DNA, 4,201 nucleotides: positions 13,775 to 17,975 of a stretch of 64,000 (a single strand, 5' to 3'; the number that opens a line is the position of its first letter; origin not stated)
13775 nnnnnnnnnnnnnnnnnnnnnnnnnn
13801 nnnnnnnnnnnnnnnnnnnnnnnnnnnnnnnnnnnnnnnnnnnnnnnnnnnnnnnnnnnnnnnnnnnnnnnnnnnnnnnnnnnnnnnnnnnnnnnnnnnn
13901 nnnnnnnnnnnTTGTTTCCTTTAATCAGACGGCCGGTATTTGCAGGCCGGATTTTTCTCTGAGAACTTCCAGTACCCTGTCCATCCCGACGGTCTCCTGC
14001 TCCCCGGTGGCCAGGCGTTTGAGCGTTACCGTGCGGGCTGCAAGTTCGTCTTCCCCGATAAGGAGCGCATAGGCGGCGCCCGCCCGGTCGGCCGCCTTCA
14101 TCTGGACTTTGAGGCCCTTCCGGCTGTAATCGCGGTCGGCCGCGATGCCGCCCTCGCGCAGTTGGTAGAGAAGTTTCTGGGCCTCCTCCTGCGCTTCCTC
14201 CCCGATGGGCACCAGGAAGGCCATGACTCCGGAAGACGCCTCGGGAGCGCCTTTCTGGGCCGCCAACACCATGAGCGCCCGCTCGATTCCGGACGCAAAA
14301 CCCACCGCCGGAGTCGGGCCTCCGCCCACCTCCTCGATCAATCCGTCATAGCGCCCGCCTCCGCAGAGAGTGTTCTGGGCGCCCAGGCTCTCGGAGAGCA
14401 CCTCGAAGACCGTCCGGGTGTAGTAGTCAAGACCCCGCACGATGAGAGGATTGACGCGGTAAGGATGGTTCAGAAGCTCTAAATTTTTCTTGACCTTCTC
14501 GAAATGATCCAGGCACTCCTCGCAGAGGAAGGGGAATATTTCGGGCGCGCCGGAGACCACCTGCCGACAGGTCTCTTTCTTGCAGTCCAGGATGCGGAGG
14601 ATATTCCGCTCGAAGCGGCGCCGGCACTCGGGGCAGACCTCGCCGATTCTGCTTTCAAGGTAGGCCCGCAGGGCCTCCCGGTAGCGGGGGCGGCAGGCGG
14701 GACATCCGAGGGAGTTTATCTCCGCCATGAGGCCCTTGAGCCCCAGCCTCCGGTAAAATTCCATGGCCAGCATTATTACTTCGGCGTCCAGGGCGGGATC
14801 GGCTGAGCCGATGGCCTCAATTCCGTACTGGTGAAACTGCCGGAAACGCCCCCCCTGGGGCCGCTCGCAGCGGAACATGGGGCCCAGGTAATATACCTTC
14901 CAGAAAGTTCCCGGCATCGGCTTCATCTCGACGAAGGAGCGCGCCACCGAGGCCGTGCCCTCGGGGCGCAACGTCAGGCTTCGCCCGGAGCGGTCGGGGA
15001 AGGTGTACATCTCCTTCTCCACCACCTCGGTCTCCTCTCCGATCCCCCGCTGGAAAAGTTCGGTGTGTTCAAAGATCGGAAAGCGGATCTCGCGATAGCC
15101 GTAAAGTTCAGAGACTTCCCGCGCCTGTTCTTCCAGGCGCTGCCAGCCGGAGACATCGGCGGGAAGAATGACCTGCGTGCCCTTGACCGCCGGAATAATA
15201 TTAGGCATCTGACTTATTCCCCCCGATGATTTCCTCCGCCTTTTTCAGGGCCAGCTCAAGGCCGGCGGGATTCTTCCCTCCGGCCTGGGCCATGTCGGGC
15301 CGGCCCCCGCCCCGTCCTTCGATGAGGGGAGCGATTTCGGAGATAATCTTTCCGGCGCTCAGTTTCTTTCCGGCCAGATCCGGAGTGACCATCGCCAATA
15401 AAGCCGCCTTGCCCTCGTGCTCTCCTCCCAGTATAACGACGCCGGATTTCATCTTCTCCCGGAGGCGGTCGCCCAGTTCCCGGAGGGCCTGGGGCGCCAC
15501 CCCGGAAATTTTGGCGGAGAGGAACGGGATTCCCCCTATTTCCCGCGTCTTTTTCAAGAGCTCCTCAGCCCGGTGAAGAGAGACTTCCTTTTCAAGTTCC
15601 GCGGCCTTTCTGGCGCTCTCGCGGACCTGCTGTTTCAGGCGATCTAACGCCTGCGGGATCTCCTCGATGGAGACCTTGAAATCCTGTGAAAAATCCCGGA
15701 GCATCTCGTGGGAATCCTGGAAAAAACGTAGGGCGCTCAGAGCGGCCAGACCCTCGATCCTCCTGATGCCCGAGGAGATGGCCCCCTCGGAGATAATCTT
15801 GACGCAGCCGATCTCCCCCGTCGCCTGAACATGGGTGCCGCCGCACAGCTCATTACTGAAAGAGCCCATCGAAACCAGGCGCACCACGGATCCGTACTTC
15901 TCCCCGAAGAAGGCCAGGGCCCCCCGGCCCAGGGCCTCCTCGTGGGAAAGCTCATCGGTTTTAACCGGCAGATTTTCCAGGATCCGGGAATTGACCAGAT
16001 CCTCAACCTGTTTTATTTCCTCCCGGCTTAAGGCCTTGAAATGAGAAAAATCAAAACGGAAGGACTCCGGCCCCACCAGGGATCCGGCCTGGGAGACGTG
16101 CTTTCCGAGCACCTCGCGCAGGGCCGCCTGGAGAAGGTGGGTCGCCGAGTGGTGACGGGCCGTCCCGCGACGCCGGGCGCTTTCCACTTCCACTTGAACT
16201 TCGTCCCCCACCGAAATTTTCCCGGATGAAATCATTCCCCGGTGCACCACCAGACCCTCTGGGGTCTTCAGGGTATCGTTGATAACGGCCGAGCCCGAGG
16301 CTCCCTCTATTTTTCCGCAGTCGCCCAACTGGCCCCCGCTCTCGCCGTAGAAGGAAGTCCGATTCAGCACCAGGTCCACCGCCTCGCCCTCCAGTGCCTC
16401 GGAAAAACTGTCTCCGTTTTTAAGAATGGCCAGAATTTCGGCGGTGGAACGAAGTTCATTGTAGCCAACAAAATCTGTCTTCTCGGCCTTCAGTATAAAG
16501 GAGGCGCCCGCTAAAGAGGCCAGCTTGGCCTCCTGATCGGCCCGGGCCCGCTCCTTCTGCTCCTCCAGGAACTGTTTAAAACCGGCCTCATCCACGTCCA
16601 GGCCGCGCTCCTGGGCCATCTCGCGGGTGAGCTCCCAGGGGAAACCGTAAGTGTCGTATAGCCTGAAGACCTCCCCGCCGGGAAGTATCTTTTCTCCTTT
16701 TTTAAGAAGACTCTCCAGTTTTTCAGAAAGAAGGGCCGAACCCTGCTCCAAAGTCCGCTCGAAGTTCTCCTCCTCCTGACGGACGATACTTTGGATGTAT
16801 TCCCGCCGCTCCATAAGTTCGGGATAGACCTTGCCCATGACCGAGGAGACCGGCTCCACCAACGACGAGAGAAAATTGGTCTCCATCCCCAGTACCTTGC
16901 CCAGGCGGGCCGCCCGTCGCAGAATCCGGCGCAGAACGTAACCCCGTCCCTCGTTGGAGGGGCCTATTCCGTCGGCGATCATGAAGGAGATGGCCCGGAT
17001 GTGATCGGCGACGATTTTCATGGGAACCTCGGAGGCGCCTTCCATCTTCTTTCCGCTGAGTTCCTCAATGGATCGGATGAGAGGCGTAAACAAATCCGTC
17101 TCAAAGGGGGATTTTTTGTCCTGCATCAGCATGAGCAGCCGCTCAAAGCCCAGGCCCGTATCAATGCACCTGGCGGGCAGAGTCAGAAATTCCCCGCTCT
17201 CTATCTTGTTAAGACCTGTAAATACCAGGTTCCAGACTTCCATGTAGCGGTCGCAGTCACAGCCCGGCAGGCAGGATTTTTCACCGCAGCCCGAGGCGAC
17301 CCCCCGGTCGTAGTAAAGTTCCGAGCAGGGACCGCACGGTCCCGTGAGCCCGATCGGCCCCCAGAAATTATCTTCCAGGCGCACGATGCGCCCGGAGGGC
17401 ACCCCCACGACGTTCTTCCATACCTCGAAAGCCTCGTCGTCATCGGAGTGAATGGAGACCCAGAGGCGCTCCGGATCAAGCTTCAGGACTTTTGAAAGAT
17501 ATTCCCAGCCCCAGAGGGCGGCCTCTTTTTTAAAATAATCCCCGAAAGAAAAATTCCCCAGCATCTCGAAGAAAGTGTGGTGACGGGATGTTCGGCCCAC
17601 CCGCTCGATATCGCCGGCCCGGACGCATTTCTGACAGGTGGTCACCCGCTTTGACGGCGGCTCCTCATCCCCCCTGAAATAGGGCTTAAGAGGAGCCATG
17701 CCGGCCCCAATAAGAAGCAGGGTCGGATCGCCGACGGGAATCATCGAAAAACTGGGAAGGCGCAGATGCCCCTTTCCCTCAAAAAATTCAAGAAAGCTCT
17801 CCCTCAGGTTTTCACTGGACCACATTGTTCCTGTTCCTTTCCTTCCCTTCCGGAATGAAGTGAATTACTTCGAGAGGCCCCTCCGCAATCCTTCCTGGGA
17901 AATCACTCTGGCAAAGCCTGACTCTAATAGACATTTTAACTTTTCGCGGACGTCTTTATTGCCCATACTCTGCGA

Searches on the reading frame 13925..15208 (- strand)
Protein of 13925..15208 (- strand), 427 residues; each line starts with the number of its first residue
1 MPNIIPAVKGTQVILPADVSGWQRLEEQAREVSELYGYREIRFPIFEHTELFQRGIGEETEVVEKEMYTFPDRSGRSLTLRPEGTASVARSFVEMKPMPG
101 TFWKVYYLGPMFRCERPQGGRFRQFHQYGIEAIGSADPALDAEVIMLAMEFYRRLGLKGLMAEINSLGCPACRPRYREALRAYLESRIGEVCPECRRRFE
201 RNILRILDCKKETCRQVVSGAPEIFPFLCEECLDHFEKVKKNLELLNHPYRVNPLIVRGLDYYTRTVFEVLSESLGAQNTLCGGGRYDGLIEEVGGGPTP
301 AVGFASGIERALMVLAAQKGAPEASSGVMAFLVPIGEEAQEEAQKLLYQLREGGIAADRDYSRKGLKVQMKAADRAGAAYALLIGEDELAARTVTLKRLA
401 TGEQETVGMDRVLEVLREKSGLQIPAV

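Call 29: search_protein_families(library=pfam, proteins=[window:13925-15208:-], max_evalue=0.0001)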
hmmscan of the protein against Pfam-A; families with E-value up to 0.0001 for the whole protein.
window:13925-15208:- (427 aa): 3 families
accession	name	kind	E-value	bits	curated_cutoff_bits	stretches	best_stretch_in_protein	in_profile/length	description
PF13393.11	tRNA-synt_His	-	2.9e-47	161.9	25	1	12-309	3-306/308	Histidyl-tRNA synthetase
PF03129.25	HGTP_anticodon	-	3.6e-20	72.4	21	1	331-419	3-94/94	Anticodon binding domain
PF00587.30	tRNA-synt_2b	-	1.1e-12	48.8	29.3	1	68-295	1-146/179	tRNA synthetase class II core domain (G, H, P, S and T)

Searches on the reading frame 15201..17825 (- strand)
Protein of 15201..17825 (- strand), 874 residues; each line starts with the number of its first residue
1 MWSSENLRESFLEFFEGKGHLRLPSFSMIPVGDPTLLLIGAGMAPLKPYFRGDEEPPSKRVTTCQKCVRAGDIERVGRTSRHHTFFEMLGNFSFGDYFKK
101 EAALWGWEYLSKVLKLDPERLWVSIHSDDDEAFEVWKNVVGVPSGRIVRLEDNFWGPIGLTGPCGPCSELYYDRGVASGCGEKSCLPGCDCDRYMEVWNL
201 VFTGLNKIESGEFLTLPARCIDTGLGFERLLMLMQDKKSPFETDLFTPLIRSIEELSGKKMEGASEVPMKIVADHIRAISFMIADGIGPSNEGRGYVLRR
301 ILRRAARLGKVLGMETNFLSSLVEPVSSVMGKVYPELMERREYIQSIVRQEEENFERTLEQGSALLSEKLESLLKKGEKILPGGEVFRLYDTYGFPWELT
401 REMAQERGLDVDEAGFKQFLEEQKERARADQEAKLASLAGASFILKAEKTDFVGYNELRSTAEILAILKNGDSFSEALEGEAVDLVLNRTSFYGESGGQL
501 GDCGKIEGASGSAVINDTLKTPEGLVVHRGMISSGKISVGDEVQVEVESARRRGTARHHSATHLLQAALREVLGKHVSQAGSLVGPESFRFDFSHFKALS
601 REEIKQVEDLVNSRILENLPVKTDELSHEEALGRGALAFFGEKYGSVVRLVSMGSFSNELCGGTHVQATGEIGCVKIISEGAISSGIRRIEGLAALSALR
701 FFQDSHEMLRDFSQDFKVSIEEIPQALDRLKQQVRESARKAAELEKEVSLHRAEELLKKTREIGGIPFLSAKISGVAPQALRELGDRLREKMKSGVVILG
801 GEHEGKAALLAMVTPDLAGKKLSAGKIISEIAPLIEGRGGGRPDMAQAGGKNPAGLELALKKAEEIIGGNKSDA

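Call 29: search_protein_families(library=pfam, proteins=[window:15201-17825:-], max_evalue=0.0001)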
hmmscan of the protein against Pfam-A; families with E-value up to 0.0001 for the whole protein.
window:15201-17825:- (874 aa): 3 families
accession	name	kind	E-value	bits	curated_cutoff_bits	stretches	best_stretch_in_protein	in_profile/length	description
PF01411.24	tRNA-synt_2c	-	1.9e-193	644.4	30.3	1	7-550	2-551/552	tRNA synthetases class II (A)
PF07973.19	tRNA_SAD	-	4.2e-16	59.1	24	1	648-691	1-44/44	Threonyl and Alanyl tRNA synthetase second additional domain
PF02272.25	DHHA1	-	1.3e-14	54.9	25.9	1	766-867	2-100/102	DHHA1 domain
